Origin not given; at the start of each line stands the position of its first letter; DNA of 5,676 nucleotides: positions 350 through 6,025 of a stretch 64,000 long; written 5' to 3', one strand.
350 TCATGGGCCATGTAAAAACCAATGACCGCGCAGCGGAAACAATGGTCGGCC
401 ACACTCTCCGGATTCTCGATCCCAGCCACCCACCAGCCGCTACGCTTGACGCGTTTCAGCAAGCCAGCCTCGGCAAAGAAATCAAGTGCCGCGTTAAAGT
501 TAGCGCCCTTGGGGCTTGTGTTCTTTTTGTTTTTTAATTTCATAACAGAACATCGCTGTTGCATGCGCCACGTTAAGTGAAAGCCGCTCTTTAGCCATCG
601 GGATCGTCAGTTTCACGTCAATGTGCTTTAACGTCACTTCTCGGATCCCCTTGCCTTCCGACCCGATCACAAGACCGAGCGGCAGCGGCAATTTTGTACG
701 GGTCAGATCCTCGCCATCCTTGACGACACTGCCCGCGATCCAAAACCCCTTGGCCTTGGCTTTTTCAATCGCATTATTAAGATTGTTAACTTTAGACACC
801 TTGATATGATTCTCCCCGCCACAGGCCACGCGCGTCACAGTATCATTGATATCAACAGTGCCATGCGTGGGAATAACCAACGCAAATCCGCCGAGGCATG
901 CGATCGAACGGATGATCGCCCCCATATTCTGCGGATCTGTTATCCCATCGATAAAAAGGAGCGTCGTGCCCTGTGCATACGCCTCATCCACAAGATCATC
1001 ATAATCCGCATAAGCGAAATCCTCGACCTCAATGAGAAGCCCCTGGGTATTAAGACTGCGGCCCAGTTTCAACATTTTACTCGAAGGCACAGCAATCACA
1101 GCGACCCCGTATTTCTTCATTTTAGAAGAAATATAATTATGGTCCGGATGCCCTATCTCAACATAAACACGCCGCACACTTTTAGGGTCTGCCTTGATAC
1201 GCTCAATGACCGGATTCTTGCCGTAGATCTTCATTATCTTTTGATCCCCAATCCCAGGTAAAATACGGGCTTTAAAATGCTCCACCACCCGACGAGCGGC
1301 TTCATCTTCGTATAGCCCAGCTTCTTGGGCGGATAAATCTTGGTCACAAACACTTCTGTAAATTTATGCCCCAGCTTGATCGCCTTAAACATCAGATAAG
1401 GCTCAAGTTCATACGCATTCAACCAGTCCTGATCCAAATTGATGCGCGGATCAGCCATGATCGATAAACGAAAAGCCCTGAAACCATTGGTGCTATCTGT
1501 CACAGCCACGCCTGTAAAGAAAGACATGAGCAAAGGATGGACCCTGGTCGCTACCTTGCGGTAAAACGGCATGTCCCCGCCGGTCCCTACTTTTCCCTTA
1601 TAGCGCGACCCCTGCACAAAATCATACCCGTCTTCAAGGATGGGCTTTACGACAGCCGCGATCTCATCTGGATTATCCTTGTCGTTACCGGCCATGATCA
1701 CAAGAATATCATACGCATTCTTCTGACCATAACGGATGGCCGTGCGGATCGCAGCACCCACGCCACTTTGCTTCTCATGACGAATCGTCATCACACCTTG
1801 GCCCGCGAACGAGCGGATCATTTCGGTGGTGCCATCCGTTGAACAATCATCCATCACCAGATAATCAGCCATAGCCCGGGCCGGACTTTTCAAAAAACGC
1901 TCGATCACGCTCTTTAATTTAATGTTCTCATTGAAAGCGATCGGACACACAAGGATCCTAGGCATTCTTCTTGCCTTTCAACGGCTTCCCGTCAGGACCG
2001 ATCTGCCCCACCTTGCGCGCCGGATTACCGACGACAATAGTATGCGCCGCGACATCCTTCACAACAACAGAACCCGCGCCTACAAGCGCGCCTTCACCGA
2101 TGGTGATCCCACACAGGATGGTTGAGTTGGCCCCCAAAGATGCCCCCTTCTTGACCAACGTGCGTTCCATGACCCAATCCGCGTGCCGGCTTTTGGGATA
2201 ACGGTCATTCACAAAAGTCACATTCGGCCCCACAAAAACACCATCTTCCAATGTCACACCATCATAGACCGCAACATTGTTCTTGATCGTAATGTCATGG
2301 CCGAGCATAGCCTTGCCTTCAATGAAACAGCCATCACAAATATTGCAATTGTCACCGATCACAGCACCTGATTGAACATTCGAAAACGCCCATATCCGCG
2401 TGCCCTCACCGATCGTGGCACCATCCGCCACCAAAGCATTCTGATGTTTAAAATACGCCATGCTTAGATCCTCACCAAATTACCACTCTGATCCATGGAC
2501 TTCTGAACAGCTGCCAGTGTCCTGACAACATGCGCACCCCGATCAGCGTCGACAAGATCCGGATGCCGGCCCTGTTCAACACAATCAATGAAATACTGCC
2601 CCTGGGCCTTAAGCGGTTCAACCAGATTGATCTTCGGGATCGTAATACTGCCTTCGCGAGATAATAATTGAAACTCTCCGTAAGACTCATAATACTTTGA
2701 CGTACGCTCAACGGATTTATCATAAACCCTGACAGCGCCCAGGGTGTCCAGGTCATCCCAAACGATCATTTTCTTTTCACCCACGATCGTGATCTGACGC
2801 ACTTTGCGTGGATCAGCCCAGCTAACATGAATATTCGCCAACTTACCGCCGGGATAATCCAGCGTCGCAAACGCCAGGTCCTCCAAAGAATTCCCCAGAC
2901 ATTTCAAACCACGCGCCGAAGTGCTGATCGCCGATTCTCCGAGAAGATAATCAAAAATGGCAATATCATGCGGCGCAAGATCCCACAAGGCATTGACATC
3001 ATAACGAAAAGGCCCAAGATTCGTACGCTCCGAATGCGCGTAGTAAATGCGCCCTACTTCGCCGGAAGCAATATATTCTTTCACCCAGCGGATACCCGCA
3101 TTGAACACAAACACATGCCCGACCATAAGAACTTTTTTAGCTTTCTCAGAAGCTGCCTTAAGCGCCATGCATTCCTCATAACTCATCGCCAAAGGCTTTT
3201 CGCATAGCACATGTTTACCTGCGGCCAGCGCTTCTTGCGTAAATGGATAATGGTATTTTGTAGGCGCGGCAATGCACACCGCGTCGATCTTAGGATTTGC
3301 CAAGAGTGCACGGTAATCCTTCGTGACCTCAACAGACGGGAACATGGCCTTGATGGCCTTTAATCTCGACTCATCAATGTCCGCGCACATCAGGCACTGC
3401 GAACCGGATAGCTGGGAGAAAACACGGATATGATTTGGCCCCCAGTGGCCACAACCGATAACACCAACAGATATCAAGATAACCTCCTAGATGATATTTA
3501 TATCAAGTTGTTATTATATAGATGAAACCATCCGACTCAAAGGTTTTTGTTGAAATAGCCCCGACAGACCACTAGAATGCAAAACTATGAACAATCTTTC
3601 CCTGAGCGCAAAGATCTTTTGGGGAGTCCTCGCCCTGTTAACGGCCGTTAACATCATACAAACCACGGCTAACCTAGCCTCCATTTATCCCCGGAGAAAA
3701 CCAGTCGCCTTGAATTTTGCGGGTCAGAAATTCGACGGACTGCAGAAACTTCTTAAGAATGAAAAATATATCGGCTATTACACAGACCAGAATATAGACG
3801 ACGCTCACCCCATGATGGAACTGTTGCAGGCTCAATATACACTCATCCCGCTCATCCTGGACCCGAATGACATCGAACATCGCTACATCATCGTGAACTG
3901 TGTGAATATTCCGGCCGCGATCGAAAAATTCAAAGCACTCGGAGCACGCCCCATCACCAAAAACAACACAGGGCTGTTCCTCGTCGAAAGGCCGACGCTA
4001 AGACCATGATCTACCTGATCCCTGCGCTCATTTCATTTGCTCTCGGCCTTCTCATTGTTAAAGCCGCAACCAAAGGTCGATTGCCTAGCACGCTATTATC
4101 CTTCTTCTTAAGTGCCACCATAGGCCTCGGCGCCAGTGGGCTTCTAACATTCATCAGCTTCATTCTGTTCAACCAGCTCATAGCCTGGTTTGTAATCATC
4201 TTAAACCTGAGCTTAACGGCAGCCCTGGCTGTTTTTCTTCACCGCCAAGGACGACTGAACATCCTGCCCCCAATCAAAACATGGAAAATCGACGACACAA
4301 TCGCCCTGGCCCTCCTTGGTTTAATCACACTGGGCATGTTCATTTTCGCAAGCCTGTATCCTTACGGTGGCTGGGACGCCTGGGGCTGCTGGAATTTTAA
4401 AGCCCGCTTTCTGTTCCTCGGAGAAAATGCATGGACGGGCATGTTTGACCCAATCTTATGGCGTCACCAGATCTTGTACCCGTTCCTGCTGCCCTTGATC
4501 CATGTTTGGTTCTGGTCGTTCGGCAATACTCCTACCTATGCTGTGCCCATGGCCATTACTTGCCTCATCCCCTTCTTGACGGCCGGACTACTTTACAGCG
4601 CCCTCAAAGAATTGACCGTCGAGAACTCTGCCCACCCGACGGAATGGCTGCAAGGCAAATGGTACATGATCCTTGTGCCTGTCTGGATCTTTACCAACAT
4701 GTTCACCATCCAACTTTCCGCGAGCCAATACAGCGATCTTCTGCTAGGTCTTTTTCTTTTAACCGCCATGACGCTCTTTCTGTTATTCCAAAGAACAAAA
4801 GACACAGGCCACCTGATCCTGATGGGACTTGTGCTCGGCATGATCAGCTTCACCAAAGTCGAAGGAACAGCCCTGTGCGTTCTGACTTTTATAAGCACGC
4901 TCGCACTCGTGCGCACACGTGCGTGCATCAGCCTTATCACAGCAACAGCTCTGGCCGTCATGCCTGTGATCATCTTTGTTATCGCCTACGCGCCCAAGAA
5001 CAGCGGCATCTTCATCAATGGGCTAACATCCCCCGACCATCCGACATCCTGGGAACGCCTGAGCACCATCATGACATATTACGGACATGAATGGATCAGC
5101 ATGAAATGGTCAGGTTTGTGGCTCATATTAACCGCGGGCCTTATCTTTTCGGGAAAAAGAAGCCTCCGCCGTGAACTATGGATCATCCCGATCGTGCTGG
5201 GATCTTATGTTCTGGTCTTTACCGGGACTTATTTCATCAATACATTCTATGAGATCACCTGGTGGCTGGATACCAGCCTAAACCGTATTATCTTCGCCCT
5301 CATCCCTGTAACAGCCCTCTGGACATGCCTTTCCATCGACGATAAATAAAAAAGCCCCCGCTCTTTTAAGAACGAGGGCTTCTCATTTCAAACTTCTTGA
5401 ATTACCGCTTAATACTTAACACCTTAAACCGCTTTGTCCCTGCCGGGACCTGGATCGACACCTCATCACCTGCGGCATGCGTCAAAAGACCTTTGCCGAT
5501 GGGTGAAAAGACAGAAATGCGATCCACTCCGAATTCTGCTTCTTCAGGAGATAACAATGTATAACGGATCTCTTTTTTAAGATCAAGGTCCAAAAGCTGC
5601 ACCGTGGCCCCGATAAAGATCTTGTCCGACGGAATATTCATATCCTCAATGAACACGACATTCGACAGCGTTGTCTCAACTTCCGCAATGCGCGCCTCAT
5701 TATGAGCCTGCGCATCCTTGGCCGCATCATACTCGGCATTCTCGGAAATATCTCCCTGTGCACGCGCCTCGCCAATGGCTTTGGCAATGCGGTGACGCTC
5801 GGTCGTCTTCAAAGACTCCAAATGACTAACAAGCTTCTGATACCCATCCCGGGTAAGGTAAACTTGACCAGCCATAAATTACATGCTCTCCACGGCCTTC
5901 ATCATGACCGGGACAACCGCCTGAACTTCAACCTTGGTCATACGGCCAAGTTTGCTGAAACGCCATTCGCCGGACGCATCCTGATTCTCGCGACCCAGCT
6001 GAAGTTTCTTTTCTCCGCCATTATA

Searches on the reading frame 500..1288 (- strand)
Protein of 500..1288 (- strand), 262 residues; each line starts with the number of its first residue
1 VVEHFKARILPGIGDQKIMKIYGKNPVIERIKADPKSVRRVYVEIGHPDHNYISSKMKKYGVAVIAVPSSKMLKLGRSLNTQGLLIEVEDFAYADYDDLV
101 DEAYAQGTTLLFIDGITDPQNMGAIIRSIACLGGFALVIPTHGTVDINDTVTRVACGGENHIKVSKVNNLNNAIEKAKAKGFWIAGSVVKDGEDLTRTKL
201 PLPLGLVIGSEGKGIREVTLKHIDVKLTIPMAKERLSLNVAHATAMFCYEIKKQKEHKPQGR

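Call 53: search_protein_families(library=pfam, proteins=[window:500-1288:-], max_evalue=0.00001)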
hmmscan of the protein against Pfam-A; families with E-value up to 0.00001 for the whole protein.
window:500-1288:- (262 aa): 2 families
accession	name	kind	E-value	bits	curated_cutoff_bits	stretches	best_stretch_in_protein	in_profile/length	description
PF00588.24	SpoU_methylase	-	4.2e-34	118.1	29.7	1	110-249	3-142/142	SpoU rRNA Methylase family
PF08032.17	SpoU_sub_bind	-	8.4e-10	39.3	22.8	1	21-93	2-75/76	RNA 2'-O ribose methyltransferase substrate binding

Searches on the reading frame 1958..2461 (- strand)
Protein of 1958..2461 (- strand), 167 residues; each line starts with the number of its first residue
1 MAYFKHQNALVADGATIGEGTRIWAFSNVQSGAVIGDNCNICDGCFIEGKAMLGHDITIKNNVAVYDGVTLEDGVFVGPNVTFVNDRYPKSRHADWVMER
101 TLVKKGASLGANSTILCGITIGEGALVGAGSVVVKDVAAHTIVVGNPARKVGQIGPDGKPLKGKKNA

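Call 53: search_protein_families(library=pfam, proteins=[window:1958-2461:-], max_evalue=0.00001)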
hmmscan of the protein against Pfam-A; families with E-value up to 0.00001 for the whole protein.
window:1958-2461:- (167 aa): 3 families
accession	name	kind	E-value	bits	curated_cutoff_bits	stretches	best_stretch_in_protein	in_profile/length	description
PF00132.30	Hexapep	-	2.4e-22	78.1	27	2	14-49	1-36/36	Bacterial transferase hexapeptide (six repeats)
PF25084.1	LbH_EIF2B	-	2.3e-10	40.9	54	1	15-82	39-104/105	EIF2B subunit epsilon LbH domain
PF14602.12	Hexapep_2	-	3.1e-08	33.7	27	0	108-133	9-32/34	Hexapeptide repeat of succinyl-transferase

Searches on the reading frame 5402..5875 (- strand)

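Call 53: search_protein_families(library=pfam, proteins=[window:5402-5875:-], max_evalue=0.00001)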
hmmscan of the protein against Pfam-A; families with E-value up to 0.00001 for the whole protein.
window:5402-5875:- (157 aa): 2 families
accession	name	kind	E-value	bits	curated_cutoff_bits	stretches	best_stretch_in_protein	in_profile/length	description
PF03449.20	GreA_GreB_N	-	9.2e-27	93.5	24.5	1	5-73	1-69/71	Transcription elongation factor, N-terminal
PF01272.25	GreA_GreB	-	2.9e-22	78.8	26.9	1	82-156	2-76/77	Transcription elongation factor, GreA/GreB, C-term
